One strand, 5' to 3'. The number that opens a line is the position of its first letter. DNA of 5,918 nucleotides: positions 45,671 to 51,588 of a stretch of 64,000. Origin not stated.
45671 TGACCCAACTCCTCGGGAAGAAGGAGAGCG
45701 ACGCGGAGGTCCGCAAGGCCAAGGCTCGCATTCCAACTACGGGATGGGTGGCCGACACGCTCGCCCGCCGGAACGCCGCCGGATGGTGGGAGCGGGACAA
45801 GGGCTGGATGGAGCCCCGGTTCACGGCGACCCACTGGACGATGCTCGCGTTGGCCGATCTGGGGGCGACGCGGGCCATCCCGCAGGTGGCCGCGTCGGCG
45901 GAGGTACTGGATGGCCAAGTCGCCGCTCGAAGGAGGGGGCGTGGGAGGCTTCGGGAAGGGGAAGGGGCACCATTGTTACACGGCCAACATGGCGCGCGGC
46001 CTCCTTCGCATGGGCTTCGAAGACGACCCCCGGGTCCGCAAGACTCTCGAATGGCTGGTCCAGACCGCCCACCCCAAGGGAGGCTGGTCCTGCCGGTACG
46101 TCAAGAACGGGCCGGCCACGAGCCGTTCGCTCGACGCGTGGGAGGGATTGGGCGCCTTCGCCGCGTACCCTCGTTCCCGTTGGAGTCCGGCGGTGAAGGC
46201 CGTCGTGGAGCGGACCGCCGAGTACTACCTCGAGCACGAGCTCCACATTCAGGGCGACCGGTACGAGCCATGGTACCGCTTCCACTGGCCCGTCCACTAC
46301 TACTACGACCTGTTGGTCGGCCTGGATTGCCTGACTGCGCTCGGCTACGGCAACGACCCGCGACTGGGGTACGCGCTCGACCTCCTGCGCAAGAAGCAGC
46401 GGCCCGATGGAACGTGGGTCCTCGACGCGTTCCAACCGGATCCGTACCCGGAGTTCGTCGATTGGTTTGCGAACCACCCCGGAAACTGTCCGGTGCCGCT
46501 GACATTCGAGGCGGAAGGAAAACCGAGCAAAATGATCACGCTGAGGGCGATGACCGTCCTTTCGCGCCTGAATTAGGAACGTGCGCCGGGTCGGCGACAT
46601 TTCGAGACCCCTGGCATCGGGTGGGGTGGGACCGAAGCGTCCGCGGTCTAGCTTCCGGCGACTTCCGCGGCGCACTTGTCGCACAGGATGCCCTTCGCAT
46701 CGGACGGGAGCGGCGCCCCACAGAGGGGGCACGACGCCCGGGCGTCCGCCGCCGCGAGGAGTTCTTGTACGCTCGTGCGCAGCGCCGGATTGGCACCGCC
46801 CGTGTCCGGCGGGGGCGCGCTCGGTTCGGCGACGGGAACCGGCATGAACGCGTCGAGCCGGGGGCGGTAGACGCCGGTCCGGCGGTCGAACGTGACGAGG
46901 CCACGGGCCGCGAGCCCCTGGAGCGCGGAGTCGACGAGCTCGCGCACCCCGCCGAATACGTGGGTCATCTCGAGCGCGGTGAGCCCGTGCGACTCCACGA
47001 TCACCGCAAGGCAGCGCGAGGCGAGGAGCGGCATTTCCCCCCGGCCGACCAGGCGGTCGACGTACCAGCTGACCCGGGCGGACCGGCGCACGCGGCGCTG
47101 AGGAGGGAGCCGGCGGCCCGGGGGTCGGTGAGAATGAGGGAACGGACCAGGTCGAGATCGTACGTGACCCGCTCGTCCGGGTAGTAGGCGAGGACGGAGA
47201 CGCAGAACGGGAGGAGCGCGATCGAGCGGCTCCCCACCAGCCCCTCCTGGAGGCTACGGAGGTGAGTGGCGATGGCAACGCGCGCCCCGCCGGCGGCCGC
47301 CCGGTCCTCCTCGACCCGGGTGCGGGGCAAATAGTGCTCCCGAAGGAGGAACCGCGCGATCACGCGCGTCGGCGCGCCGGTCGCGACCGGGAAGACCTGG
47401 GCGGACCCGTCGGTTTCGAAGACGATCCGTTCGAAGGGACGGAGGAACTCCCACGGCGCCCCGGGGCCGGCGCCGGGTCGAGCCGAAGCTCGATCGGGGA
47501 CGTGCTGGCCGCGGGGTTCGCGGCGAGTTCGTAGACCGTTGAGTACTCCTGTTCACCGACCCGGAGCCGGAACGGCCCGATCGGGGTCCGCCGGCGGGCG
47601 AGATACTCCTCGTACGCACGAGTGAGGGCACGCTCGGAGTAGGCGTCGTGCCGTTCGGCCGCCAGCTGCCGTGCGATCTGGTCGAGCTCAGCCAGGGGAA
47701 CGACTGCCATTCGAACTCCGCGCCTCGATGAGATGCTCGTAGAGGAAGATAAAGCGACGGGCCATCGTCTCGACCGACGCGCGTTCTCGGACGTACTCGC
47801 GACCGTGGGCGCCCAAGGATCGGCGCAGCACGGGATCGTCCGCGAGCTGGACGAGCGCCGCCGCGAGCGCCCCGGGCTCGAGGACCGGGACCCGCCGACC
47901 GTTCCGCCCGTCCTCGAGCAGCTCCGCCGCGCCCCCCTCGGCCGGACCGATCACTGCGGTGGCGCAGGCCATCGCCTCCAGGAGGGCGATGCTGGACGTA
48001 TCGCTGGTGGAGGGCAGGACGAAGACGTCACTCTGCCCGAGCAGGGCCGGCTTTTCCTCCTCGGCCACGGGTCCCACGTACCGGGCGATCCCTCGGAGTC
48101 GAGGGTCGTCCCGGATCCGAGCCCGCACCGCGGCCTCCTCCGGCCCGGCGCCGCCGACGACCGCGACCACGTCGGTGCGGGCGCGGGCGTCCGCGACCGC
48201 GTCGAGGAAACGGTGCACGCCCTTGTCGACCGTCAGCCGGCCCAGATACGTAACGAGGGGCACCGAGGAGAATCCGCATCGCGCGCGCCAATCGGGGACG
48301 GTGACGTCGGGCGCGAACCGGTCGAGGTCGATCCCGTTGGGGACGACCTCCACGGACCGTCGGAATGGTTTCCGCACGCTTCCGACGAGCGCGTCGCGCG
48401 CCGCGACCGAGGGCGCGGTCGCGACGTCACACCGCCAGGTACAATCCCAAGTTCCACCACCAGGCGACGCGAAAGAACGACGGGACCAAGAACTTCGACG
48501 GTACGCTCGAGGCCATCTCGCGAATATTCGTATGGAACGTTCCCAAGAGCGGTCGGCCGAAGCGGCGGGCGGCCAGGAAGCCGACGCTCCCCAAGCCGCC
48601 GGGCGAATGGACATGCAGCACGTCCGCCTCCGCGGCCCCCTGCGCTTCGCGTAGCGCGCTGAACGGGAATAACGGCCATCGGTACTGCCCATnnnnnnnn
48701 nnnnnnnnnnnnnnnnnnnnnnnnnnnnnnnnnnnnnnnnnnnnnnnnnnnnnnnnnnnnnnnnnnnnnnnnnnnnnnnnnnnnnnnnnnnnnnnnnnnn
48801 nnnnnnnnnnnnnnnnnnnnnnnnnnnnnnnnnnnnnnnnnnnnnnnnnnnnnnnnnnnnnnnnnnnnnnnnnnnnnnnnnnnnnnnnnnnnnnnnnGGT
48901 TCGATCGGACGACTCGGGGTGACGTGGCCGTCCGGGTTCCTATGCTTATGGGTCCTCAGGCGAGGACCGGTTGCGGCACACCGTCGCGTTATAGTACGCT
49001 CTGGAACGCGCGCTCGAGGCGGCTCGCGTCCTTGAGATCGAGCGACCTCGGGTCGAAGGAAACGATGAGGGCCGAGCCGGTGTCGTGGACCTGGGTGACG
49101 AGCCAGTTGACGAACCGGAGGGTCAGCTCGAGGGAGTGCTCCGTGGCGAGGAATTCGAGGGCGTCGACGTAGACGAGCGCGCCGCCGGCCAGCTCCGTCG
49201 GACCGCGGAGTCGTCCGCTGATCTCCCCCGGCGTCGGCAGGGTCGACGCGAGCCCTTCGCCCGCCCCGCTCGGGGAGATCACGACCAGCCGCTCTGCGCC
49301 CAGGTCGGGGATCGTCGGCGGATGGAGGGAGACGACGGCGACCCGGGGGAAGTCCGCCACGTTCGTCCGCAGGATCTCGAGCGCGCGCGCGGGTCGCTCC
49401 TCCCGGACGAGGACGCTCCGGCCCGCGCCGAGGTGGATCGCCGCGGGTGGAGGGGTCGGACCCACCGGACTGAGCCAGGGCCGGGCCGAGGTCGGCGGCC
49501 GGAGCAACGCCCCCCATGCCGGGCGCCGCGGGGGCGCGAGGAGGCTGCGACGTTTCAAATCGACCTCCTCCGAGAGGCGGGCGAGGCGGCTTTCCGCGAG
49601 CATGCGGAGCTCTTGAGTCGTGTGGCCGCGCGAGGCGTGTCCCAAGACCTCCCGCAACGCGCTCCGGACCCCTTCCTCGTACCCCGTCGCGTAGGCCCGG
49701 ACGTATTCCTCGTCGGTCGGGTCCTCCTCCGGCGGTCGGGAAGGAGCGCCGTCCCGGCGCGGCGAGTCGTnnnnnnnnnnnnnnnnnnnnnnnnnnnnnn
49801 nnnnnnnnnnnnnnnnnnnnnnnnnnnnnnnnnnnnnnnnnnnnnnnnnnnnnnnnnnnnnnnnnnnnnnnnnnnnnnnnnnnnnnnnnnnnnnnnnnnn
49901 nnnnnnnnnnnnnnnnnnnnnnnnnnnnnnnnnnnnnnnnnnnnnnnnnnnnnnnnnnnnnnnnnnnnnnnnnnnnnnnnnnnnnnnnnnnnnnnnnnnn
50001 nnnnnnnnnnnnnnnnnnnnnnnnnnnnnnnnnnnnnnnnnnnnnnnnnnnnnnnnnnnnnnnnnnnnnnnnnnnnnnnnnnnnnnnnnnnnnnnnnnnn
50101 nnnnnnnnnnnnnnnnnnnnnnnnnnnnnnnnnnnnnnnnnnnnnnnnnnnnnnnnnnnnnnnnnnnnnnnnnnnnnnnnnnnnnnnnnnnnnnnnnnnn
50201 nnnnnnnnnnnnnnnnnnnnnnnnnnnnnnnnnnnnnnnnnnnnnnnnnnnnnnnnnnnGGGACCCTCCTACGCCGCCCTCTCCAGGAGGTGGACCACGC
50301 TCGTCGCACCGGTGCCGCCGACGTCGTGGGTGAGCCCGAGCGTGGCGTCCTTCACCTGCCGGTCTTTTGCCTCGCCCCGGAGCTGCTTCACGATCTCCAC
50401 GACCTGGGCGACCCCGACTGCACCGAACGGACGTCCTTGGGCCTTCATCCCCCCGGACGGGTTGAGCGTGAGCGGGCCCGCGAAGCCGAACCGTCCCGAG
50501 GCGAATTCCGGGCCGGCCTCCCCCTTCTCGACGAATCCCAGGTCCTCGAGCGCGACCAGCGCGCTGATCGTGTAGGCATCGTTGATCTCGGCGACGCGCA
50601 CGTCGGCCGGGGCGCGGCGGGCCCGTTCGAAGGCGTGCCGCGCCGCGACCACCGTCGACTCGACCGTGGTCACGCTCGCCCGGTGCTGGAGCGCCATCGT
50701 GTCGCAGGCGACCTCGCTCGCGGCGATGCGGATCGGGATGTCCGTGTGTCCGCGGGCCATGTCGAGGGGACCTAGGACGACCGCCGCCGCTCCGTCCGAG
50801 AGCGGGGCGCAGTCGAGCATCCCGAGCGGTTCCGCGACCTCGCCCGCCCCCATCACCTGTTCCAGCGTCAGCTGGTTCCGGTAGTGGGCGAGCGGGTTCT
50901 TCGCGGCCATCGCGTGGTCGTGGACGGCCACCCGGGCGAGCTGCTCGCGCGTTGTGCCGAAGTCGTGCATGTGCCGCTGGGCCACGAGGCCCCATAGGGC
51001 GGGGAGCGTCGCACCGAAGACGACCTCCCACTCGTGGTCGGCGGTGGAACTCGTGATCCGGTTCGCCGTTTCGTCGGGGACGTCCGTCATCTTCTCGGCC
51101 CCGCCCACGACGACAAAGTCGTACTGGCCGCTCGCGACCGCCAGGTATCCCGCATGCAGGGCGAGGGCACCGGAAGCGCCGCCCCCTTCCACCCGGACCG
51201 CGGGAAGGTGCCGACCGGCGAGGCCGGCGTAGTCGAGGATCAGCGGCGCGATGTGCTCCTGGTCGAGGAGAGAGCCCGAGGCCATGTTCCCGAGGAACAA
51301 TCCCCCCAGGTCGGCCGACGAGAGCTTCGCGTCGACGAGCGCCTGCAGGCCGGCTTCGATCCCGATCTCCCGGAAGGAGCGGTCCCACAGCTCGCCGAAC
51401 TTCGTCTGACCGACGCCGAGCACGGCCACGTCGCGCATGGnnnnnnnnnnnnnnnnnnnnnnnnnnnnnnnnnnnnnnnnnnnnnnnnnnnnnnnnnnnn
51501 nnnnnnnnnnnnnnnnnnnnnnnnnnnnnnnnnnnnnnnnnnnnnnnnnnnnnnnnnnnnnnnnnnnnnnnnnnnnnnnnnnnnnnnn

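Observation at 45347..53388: The two T-loop introns share one architecture: a relaxed bulge-helix-bulge built on the invariant T-loop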

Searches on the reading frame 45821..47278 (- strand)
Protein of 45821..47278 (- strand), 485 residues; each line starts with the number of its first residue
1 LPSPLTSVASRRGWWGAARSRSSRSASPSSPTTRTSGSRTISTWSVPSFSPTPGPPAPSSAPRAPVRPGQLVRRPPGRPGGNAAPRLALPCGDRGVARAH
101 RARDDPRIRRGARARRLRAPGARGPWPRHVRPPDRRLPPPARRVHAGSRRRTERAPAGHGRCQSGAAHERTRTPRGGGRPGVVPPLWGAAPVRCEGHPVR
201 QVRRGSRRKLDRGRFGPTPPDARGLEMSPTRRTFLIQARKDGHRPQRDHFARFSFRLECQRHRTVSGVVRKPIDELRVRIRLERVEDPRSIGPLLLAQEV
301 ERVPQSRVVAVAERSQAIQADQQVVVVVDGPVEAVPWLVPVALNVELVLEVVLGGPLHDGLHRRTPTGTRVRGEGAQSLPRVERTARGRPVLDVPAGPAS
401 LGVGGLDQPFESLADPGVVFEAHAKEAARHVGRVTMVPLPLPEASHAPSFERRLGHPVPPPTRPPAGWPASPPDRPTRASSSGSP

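Call 12: search_protein_families(library=pfam, proteins=[window:45821-47278:-])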
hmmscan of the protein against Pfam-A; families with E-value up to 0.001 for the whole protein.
window:45821-47278:- (485 aa): 0 families

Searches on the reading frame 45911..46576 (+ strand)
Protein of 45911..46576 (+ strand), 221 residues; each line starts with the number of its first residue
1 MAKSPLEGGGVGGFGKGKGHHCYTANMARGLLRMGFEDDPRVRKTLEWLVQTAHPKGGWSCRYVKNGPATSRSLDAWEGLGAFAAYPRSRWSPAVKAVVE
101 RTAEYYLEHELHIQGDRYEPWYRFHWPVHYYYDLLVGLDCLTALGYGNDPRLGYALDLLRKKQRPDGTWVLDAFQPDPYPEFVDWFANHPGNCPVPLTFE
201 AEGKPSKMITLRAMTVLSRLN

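Call 12: search_protein_families(library=pfam, proteins=[window:45911-46576:+])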
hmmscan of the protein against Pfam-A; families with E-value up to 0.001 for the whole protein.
window:45911-46576:+ (221 aa): 1 family
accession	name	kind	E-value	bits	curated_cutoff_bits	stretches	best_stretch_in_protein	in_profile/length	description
PF13243.12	SQHop_cyclase_C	-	1.8e-05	24.4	26.1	0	106-169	167-226/319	Squalene-hopene cyclase C-terminal domain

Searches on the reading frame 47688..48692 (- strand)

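Call 12: search_protein_families(library=pfam, proteins=[window:47688-48692:-])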
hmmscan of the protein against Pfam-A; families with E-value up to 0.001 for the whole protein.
window:47688-48692:- (334 aa): 5 families
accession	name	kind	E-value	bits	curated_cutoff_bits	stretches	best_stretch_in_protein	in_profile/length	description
PF13692.12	Glyco_trans_1_4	-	1.4e-26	93.9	27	1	145-286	2-142/142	Glycosyl transferases group 1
PF00534.26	Glycos_transf_1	-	1.2e-24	87.2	26.4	1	145-299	16-171/172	Glycosyl transferases group 1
PF13524.12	Glyco_trans_1_2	-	4.7e-10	40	25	1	162-314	5-142/144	Glycosyl transferase-like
PF20706.3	GT4-conflict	-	0.00025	20.6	26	1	107-263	158-324/385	Family 4 Glycosyltransferase in conflict systems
PF13439.12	Glyco_transf_4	-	0.00053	20.5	28.5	0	54-125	111-170/170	Glycosyltransferase Family 4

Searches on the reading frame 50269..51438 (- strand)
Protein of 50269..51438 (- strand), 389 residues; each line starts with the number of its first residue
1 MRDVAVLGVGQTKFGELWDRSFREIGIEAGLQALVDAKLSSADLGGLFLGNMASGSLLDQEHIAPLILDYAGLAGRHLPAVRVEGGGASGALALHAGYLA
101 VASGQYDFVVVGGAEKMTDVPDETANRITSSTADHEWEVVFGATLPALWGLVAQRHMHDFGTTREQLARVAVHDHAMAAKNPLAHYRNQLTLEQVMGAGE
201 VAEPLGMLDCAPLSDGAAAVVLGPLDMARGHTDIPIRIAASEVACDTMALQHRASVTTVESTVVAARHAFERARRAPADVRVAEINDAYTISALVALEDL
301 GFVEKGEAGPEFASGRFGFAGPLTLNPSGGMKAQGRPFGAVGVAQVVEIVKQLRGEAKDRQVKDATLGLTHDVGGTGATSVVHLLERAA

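Call 12: search_protein_families(library=pfam, proteins=[window:50269-51438:-])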
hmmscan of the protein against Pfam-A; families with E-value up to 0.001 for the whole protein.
window:50269-51438:- (389 aa): 3 families
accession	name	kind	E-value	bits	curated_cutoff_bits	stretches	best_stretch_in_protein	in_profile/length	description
PF22691.2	Thiolase_C_1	-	2.6e-41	141.2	28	1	244-387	3-144/144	Thiolase C-terminal domain-like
PF00108.29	Thiolase_N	-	2.2e-23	83.4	26.4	1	4-222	1-256/260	Thiolase, N-terminal domain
PF02803.24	Thiolase_C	-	1.1e-08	35.1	27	1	262-363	24-107/123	Thiolase, C-terminal domain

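Call 13: find_encoding_contigs(protein=window:50269-51438:-, flank=10000, max_places=6)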
Protein window:50269-51438:- (389 aa): 1 contig read that carries it; 1 place shown.
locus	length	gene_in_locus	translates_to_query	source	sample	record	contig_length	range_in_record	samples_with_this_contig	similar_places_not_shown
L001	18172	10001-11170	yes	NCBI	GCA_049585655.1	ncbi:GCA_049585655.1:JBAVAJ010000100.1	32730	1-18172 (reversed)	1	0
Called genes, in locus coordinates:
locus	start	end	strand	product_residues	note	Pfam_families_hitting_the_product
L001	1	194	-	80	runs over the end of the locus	PF01423:LSM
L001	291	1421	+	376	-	PF00285:Citrate_synt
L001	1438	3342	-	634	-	PF00012:HSP70, PF06723:MreB_Mbl, PF02782:FGGY_C (weak)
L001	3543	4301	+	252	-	PF00702:Hydrolase, PF13419:HAD_2, PF13242:Hydrolase_like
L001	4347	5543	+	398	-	PF01546:Peptidase_M20, PF07687:M20_dimer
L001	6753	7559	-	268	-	PF09754:PAC2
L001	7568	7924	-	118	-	-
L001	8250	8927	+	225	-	PF12844:HTH_19 (weak), PF13560:HTH_31 (weak)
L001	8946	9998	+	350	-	PF08541:ACP_syn_III_C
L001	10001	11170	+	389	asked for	PF00108:Thiolase_N, PF02803:Thiolase_C, PF22691:Thiolase_C_1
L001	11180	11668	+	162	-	PF12172:zf-ChsH2 (weak), PF01796:OB_ChsH2_C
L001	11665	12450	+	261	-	PF05763:DUF835 (weak)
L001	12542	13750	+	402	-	PF20706:GT4-conflict (faint), PF13439:Glyco_transf_4, PF13579:Glyco_trans_4_4, PF00534:Glycos_transf_1, PF13692:Glyco_trans_1_4, PF13524:Glyco_trans_1_2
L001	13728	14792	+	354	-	-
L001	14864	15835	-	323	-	PF13243:SQHop_cyclase_C (faint)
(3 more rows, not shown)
